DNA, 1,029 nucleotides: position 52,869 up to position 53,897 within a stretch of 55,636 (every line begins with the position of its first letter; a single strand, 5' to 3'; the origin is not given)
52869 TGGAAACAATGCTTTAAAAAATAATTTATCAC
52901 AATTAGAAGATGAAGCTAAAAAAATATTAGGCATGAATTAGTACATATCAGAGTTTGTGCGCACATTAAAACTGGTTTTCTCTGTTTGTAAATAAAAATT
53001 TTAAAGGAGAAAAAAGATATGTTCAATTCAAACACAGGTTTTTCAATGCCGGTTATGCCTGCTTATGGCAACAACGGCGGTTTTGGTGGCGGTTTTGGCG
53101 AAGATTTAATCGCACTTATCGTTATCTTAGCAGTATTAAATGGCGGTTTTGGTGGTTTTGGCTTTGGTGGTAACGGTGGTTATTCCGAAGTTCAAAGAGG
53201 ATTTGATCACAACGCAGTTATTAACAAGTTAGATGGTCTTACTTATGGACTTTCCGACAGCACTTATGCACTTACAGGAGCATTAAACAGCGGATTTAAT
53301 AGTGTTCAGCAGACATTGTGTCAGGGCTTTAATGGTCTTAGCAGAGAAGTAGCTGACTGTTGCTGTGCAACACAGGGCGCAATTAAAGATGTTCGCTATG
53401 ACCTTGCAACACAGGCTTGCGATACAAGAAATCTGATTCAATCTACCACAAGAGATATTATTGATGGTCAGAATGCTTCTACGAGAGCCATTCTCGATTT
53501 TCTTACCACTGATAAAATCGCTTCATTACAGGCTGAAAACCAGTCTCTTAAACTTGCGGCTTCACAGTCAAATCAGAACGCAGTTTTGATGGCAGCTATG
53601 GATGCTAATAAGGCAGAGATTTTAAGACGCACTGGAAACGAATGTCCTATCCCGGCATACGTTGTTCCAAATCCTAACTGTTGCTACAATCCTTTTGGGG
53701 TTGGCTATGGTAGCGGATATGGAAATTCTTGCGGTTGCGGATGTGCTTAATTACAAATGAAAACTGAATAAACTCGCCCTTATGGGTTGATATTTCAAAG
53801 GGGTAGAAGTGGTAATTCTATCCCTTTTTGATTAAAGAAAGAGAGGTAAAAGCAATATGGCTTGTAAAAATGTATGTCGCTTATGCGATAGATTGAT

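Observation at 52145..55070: attP-proximal six-gene cargo operon of low-complexity, Gly/Cys/Tyr-rich and disordered proteins with no recognisable function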

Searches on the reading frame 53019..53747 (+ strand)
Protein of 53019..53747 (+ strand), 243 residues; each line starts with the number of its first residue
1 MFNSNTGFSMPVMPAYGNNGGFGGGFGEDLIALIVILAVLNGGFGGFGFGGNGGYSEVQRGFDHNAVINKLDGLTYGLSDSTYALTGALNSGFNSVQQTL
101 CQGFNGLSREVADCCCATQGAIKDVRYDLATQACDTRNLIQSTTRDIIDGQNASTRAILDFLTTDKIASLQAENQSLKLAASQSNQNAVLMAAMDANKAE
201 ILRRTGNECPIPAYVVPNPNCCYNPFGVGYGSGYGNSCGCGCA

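Call 6: search_protein_families(library=pfam, proteins=[window:53019-53747:+], max_evalue=1)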
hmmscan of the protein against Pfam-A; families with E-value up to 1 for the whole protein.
window:53019-53747:+ (243 aa): 1 family
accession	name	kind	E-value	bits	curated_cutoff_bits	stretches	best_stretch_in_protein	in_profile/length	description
PF18563.6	TubC_N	-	0.2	12.3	26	1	170-203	15-48/52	TubC N-terminal docking domain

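Call 7: search_protein_families(library=phrogs, proteins=[window:53019-53747:+], max_evalue=1)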
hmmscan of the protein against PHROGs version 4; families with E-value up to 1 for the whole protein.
window:53019-53747:+ (243 aa): 3 families
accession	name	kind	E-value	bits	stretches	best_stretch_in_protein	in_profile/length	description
phrog_16490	-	unknown function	5.6e-48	165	1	4-242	6-281/286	-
phrog_8119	-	unknown function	3.8e-07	30.8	3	86-125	241-280/332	-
phrog_31938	-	unknown function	0.34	12.4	1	147-201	52-106/110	-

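Call 9: search_dna_similar(query=window:53019-53747:+, collection=phages, mode=protein, max_rows=30, max_evalue=0.001)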
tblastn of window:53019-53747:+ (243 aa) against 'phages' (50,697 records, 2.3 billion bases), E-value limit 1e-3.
Records with a match: 31; places in all: 31; records where one place covers at least 80% of the query: 1.
Best place of each record, by identity: <60% 31.
By first word of the organism name: Bacteriophage 20; Dulem 5; bajarodcaudo 2; Clostridium 2; Bacteroides 1; Butyrivibrio 1.
By host as written in the record: - 21; Varecia variegata 2; Propithecus coquereli 2; Peromyscus fraterculus 1; Bacteroides uniformis MB20-41 1; Eulemur fulvus collaris 1; Clostridium perfringens 2589 1; Clostridium perfringens 1; and 1 more.
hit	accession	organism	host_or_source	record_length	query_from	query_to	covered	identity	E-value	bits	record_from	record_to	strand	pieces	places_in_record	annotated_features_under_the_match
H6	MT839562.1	Bacteriophage sp.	human fecal samples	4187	56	219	67%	52.0%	4e-47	172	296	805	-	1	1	record has no annotation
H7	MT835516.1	Bacteriophage sp.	human fecal samples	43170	56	226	70%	49.4%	3e-45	167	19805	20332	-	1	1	record has no annotation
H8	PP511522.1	Dulem virus 35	Varecia variegata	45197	69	223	64%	54.3%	1e-49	179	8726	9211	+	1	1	hypothetical protein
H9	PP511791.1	Dulem virus 39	Propithecus coquereli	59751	1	226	93%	35.7%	2e-13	75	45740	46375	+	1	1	hypothetical protein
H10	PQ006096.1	bajarodcaudo virus 5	Peromyscus fraterculus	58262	62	224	67%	48.9%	4e-48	175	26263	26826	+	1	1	hypothetical protein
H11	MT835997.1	Bacteriophage sp.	human fecal samples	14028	56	223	69%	45.7%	7e-41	154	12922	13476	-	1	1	record has no annotation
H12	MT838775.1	Bacteriophage sp.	human fecal samples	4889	56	223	69%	45.7%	7e-41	154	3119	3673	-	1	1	record has no annotation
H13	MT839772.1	Bacteriophage sp.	human fecal samples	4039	56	223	69%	45.2%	1e-40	153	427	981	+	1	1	record has no annotation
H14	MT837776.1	Bacteriophage sp.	human fecal samples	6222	56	223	69%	44.6%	7e-40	151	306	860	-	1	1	record has no annotation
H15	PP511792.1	Dulem virus 33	Propithecus coquereli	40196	56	219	67%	44.9%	1e-35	139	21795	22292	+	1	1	hypothetical protein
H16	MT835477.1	Bacteriophage sp.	human fecal samples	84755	56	224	70%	42.8%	1e-39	150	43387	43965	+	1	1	record has no annotation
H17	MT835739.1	Bacteriophage sp.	human fecal samples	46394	56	219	67%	43.4%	9e-38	145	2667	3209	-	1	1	record has no annotation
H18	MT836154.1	Bacteriophage sp.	human fecal samples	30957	59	222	67%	41.7%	2e-26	112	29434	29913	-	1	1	record has no annotation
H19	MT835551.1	Bacteriophage sp.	human fecal samples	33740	63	219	65%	42.9%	2e-31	127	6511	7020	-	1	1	record has no annotation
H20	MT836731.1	Bacteriophage sp.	human fecal samples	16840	59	222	67%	40.5%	9e-25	107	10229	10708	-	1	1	record has no annotation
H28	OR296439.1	Bacteroides phage C3_41T2LP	Bacteroides uniformis MB20-41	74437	93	226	55%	32.9%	6e-9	62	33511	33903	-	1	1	outer capsid protein/viral fiber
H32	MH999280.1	Clostridium phage CPD1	Clostridium perfringens 2589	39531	94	219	52%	29.3%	1e-4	49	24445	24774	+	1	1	hypothetical protein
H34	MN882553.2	Butyrivibrio virus Ceridwen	Butyrivibrio fibrisolvens DSM 3071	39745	89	216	53%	28.7%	4e-4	47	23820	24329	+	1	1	hypothetical protein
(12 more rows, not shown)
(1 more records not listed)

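Call 10: get_annotated_region(hit=H8, flank=6000)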
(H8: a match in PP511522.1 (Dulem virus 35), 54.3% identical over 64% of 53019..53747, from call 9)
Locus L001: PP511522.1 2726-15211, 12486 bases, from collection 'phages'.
description: Dulem virus 35 isolate Duke_24FS_4, complete genome.
organism: Dulem virus 35 (NCBI taxid 3145753)
taxonomy: Viruses; Duplodnaviria; Heunggongvirae; Uroviricota; Caudoviricetes
host: Varecia variegata; source: feces; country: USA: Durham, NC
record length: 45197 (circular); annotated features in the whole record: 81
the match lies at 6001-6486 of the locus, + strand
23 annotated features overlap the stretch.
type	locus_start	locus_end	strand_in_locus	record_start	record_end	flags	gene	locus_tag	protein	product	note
CDS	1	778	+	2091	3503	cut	-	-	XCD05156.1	portal protein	-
CDS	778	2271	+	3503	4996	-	-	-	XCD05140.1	hypothetical protein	-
CDS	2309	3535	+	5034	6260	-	-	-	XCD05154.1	minor capsid protein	-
CDS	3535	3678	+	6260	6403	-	-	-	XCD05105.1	hypothetical protein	-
CDS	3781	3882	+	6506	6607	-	-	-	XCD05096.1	hypothetical protein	-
CDS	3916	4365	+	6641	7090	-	-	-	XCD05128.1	hypothetical protein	-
CDS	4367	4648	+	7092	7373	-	-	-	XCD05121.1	hypothetical protein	-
CDS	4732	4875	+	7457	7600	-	-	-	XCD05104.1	hypothetical protein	-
CDS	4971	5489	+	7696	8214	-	-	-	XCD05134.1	hypothetical protein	-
CDS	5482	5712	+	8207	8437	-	-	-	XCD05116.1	hypothetical protein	-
CDS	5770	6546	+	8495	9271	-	-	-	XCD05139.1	hypothetical protein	-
CDS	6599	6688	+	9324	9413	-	-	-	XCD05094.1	hypothetical protein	-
CDS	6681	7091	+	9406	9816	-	-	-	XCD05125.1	hypothetical protein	-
CDS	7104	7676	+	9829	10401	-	-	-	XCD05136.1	hypothetical protein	-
CDS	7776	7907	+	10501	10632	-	-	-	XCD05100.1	hypothetical protein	-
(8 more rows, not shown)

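Call 11: get_annotated_region(hit=H10, flank=6000)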
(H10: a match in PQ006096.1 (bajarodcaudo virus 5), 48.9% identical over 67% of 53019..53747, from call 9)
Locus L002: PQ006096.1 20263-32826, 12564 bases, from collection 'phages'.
description: Bajarodcaudo virus 5 isolate BGG_03_5, complete genome.
organism: bajarodcaudo virus 5 (NCBI taxid 3342784)
taxonomy: Viruses; Duplodnaviria; Heunggongvirae; Uroviricota; Caudoviricetes
host: Peromyscus fraterculus; source: feces; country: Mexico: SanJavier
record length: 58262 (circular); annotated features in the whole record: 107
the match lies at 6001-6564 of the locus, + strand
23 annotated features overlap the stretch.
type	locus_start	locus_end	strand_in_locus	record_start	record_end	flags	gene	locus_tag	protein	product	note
CDS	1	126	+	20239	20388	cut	-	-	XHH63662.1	hypothetical protein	-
CDS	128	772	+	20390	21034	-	-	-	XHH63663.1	hypothetical protein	-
CDS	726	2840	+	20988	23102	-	-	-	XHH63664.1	hypothetical protein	-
CDS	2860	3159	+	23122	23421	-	-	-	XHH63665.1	hypothetical protein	-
CDS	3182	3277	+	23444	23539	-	-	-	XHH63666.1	hypothetical protein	-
CDS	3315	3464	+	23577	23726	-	-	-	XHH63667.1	r1t holin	-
CDS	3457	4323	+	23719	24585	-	-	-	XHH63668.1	C39-like family peptidase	-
CDS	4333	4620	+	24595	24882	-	-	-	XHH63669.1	hypothetical protein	-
CDS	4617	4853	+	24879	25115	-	-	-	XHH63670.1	hypothetical protein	-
CDS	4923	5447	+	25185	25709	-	-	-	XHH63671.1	hypothetical protein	-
CDS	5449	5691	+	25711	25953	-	-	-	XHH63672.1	hypothetical protein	-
CDS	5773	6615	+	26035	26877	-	-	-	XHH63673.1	hypothetical protein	-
CDS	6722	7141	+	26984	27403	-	-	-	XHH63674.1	hypothetical protein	-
CDS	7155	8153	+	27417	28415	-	-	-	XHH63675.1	hypothetical protein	-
CDS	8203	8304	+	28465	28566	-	-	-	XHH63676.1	hypothetical protein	-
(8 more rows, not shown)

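Call 12: get_annotated_region(hit=H32, flank=6000)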
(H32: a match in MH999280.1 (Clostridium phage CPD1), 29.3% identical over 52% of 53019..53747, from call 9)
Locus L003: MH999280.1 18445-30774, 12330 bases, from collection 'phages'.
description: Clostridium phage CPD1, complete genome.
organism: Clostridium phage CPD1 (NCBI taxid 2420238)
taxonomy: Viruses; Duplodnaviria; Heunggongvirae; Uroviricota; Caudoviricetes
host: Clostridium perfringens 2589; source: -; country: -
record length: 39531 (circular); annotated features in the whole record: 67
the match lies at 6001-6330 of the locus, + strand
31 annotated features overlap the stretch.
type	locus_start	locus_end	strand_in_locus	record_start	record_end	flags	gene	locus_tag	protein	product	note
CDS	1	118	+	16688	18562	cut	-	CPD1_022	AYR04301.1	endopeptidase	-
CDS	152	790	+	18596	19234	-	-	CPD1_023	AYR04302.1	N-acetylmuramoyl-L-alanine amidase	-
CDS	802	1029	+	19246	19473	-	-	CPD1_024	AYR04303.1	putative holin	-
CDS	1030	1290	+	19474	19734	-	-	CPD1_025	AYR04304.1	recombination related exonuclease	-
CDS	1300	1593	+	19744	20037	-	-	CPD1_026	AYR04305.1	hypothetical protein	-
CDS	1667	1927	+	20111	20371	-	-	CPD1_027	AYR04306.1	hypothetical protein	-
CDS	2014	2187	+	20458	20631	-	-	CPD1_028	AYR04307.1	hypothetical protein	-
CDS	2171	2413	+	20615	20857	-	-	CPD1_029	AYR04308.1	hypothetical protein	-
CDS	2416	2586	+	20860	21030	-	-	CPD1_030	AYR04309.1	hypothetical protein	-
CDS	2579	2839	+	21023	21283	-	-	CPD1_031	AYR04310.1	hypothetical protein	-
CDS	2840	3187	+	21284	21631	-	-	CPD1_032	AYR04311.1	hypothetical protein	-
CDS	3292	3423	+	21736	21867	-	-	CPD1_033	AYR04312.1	hypothetical protein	-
CDS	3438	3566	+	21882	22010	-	-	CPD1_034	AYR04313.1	hypothetical protein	-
CDS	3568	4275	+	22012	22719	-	-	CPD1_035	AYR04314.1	DNA binding protein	kilA protein, putative phage-related DNA binding protein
CDS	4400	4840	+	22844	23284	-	-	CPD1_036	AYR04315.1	hypothetical protein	-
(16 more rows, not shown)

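Call 13: get_annotated_region(hit=H34, flank=6000)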
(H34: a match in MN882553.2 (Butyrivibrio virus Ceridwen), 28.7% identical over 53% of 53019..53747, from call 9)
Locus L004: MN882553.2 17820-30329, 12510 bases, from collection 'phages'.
description: Butyrivibrio virus Ceridwen, complete genome.
organism: Butyrivibrio virus Ceridwen (NCBI taxid 2696359)
taxonomy: Viruses; Duplodnaviria; Heunggongvirae; Uroviricota; Caudoviricetes
host: Butyrivibrio fibrisolvens DSM 3071; source: -; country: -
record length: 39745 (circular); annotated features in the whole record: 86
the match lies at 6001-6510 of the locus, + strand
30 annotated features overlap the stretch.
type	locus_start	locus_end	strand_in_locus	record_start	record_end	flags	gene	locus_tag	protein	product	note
CDS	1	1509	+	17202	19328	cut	-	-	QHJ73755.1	hypothetical protein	Hypothetical coding region with unknown function. ORF predicted by Phanotate-v1.1.2, Prodigal-v2.6.3.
CDS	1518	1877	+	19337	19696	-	-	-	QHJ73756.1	hypothetical protein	Hypothetical coding region with unknown function. ORF predicted by GeneMarkS-2, Glimmer3, Phanotate-v1.1.2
CDS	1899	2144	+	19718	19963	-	-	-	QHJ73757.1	hypothetical protein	Hypothetical coding region with unknown function. ORF predicted by GeneMarkS-2, Glimmer3, Phanotate-v1.1.2, ...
regulatory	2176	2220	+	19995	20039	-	-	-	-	terminator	Predicted by FindTerm v2.8.1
CDS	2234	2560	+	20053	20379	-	-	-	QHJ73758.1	hypothetical protein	Hypothetical coding region with unknown function. ORF predicted by Phanotate-v1.1.2, Prodigal-v2.6.3. Alternative ORF ...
CDS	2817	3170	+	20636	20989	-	-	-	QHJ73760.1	hypothetical protein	Hypothetical coding region with unknown function. ORF predicted by GeneMarkS-2, Glimmer3, Phanotate-v1.1.2, ...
CDS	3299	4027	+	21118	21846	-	-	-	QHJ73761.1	hypothetical protein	Pfam endo-beta-N-acetylglucosaminidase domain 17-157bp (PF01832.20), putative peptidoglycan binding domain 1 184-239bp ...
regulatory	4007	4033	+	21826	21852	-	-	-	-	promoter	promoter predicted by PhagePromoter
CDS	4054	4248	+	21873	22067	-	-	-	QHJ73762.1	hypothetical protein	Hypothetical coding region with unknown function. ORF predicted by GeneMarkS-2, Glimmer3, Phanotate-v1.1.2, ...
CDS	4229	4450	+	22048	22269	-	-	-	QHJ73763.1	hypothetical protein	Hypothetical coding region with unknown function. ORF predicted by Phanotate-v1.1.2, Prodigal-v2.6.3, starting with ...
regulatory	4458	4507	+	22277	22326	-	-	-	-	terminator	Predicted by FindTerm v2.8.1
CDS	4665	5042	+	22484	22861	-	-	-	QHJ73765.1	hypothetical protein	Similar to unchracterised hypothetical protein in Geobacillus phage GBK2 (VOG5369, YP_009010506.1). ORF predicted by ...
CDS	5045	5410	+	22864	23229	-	-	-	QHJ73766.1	hypothetical protein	Hypothetical coding region with unknown function. ORF predicted by GeneMarkS-2, Glimmer3, Phanotate-v1.1.2, ...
CDS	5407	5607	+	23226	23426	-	-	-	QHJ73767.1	hypothetical protein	Hypothetical coding region with unknown function. ORF predicted by GeneMarkS-2, Phanotate-v1.1.2, Prodigal-v2.6.3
CDS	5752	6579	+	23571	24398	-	-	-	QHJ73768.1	hypothetical protein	Hypothetical coding region with unknown function. ORF predicted by GeneMarkS-2, Phanotate-v1.1.2, Prodigal-v2.6.3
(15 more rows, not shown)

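Call 15: find_homologous_proteins(query=window:53019-53747:+)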
Query window:53019-53747:+ (243 aa): 7963 proteins with E <= 0.001 among 8000 candidates; the best 120 are listed.
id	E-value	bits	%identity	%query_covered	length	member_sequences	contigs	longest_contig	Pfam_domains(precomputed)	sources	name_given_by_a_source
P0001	7.2e-159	545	100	100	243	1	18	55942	-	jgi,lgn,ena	-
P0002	5.0e-157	539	99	100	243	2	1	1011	-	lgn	-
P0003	5.2e-153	526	97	100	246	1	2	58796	-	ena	-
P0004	3.5e-142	490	86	100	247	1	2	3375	-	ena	-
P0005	9.1e-133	459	89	99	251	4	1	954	-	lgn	-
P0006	2.4e-132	458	87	100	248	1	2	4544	-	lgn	-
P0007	7.8e-132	456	86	100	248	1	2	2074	-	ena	-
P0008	8.1e-129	447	82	100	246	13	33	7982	-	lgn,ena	-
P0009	1.3e-128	446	84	100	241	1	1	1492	-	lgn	-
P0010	1.7e-128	445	82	100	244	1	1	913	-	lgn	-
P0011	8.5e-126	437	81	100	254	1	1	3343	-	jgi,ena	-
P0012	2.0e-125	435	79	100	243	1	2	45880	-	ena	-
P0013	1.1e-124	433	80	93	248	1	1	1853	-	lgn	-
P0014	6.9e-123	427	77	100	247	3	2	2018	-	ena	-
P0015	1.6e-122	426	76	93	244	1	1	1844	-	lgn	-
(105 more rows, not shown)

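Call 17: search_protein_families(library=ncbifam, proteins=[window:53019-53747:+], max_evalue=1)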
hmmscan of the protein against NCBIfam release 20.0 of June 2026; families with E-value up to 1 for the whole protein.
window:53019-53747:+ (243 aa): 1 family
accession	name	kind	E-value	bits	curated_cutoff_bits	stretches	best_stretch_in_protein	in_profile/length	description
TIGR03321.1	alt_F1F0_F0_B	exception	0.1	12.4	224.7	1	130-208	108-186/246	alternate F1F0 ATPase, F0 subunit B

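Call 18: search_protein_families(library=padloc, proteins=[window:53019-53747:+], max_evalue=1)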
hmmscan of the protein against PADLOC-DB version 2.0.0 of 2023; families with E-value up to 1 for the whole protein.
window:53019-53747:+ (243 aa): 0 families

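Call 20: search_solved_structures(query=window:53019-53747:+, max_evalue=10)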
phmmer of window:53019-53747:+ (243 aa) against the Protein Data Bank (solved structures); distinct sequences matched with E-value up to 10: 0.

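Call 31: find_related_loci(query=A1, collection=genome_contigs, flank=7000)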
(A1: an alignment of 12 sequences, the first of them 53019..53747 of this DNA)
Query A1 (243 aa) in genome_contigs; peptide patterns used: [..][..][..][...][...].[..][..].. (x = any residue, [..] = any of these).
80 stretches matched a pattern; 17 encode a relative of the query (tblastn E <= 1e-3); 17 distinct loci.
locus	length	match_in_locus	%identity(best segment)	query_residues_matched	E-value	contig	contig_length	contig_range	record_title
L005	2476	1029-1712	64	1-225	1e-89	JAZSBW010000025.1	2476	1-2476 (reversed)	MAG: Clostridia bacterium isolate T1900044924_TS20190390.MAGScoT_cleanbin_000009 SGB_3368_k141_1413525, whole genome sho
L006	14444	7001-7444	67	67-225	3e-65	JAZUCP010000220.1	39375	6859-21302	MAG: Acetatifactor sp. isolate T1900045313_YK20190002.MAGScoT_cleanbin_000094 SGB_6257_k141_5798292, whole genome shotgu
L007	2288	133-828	51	17-225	6e-65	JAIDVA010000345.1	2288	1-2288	MAG: Eubacterium sp. isolate SC0369_comb_24 SC0369_comb_24_contig_345, whole genome shotgun sequence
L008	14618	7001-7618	52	44-241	3e-59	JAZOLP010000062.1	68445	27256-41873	MAG: Bacilli bacterium isolate T1900045653_YK20190347.MAGScoT_cleanbin_000005 SGB_8225_k141_1974626, whole genome shotgu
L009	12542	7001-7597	51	48-243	2e-58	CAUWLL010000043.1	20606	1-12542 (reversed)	MAG: uncultured Lachnospiraceae bacterium isolate SRS10476985__bin46 genome assembly, contig: SRS10476985_NODE_3418_leng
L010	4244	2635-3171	50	56-242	4e-57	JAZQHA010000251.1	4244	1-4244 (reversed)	MAG: Acutalibacteraceae bacterium isolate T1900044629_TS20190095.MAGScoT_cleanbin_000018 SGB_998_k141_368433, whole geno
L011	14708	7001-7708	48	2-240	4e-51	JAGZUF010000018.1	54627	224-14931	MAG: Oscillospiraceae bacterium isolate L1_007_365G1_dasL1_007_365G1_maxbin2.maxbin.026sta_sub L1_007_365G1_scaffold_465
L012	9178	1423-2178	43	1-223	4e-50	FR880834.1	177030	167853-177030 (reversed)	Clostridium sp. CAG:510 genomic scaffold, scf67, whole genome shotgun sequence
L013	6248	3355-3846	51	49-219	9e-50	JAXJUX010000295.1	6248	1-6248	MAG: Ruminococcus sp. isolate DOME_MAG_5363 5363_C0326_k141_1165366, whole genome shotgun sequence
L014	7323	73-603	51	60-240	5e-49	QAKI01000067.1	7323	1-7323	MAG: Subdoligranulum variabile isolate CIM:MAG 1127 contig_33370, whole genome shotgun sequence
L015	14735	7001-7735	41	1-242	5e-48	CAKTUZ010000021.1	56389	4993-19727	MAG: uncultured bacterium isolate REFINED_METABAT215_TOP10_CONTIGS_1500_ASSEMBLY_K77_MERGED__Hadza_PheChl_Fiber-Hadza-Ne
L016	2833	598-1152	45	56-223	3e-44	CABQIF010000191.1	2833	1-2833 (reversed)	MAG TPA_asm: uncultured Ruminococcus sp. isolate MGYG-HGUT-00605 genome assembly, contig: GUT_GENOME018575_191, whole ge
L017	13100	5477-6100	42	57-241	2e-44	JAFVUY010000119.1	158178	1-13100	MAG: Bacilli bacterium isolate RGIG5418 Sheep_Colon-4__c423281, whole genome shotgun sequence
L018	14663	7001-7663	48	24-230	3e-57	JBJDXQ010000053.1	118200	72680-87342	MAG: Candidatus Limivicinus sp. isolate SARD16_bin.009 NODE_36_length_118200_cov_21.790055, whole genome shotgun sequenc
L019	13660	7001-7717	41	1-240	3e-43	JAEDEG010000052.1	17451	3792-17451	MAG: Clostridia bacterium isolate MAG052 NODE_3292_length_17451_cov_10.021902, whole genome shotgun sequence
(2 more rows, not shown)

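Call 33: search_protein_families(library=pfam, proteins=[L006:7623-8042:+, L006:5190-5564:+, L006:5762-5959:+, L006:8058-8618:+, L008:8123-8863:+, L002:7155-8150:+, L006:6048-6503:+, L006:6499-6726:+, L008:7713-8120:+], max_evalue=1)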
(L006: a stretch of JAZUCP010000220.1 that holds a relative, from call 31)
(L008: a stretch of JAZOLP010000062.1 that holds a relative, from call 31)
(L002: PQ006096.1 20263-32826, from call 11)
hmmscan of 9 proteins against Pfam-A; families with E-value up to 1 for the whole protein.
L006:7623-8042:+ (140 aa): 1 family
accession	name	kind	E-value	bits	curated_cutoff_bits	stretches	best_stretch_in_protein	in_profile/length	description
PF22514.2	EXPB1_D1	-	0.027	15.3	27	1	90-139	28-77/141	EXPB1-like domain 1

L006:5190-5564:+ (125 aa): 0 families

L006:5762-5959:+ (66 aa): 1 family
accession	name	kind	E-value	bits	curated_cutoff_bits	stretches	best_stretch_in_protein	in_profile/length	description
PF05043.19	Mga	-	0.07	14.2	21.1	1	7-62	6-58/87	Mga helix-turn-helix domain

L006:8058-8618:+ (187 aa): 0 families

L008:8123-8863:+ (247 aa): 1 family
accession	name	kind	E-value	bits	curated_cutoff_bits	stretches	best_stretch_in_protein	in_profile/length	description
PF03148.19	Tektin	-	0.031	13.5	34.3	1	59-118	118-178/383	Tektin family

L002:7155-8150:+ (332 aa): 0 families

L006:6048-6503:+ (152 aa): 1 family
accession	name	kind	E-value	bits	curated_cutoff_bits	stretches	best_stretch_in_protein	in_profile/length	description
PF24132.1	DUF7399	-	0.12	13.2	27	0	61-150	11-99/134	Family of unknown function (DUF7399)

L006:6499-6726:+ (76 aa): 1 family
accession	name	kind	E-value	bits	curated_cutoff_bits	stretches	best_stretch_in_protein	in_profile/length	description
PF12685.13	SpoIIIAH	-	0.14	12.5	30.6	1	19-70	79-129/191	SpoIIIAH-like protein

L008:7713-8120:+ (136 aa): 1 family
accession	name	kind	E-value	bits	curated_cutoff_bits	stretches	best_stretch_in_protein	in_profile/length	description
PF18573.7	BclA_C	-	7.9e-08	32.7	38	1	15-135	17-127/128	BclA C-terminal domain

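Call 37: search_protein_families(library=pfam, alignment_id=A3, max_evalue=0.1)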
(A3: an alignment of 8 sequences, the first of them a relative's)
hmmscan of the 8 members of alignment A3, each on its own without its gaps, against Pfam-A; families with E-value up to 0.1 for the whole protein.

A. member 1, L006:7623-8042:+ (140 aa): 1 family
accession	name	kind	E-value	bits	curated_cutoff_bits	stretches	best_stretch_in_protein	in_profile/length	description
PF22514.2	EXPB1_D1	-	0.027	15.3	27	1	90-139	28-77/141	EXPB1-like domain 1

B. families by the number of members that match (of 8 scanned): 2 families
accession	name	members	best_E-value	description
PF18573.7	BclA_C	2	7.9e-08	BclA C-terminal domain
PF22514.2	EXPB1_D1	1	0.027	EXPB1-like domain 1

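Call 38: search_solved_structures(query=A3, max_evalue=1)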
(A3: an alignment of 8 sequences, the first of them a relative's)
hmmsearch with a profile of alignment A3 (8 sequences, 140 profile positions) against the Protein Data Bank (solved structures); distinct sequences matched with E-value up to 1: 3.
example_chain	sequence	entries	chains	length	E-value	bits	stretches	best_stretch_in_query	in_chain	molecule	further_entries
4xy6_A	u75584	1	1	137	0.099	15.6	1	28-125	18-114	Hypothetical Thioesterase Protein SP_1851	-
4i82_A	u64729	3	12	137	0.13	15.3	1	28-125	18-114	Putative uncharacterized protein | Hypothetical Thioesterase Protein SP_1851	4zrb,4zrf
4xy5_A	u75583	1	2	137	0.57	13.2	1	28-125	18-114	Hypothetical Thioesterase Protein SP_1851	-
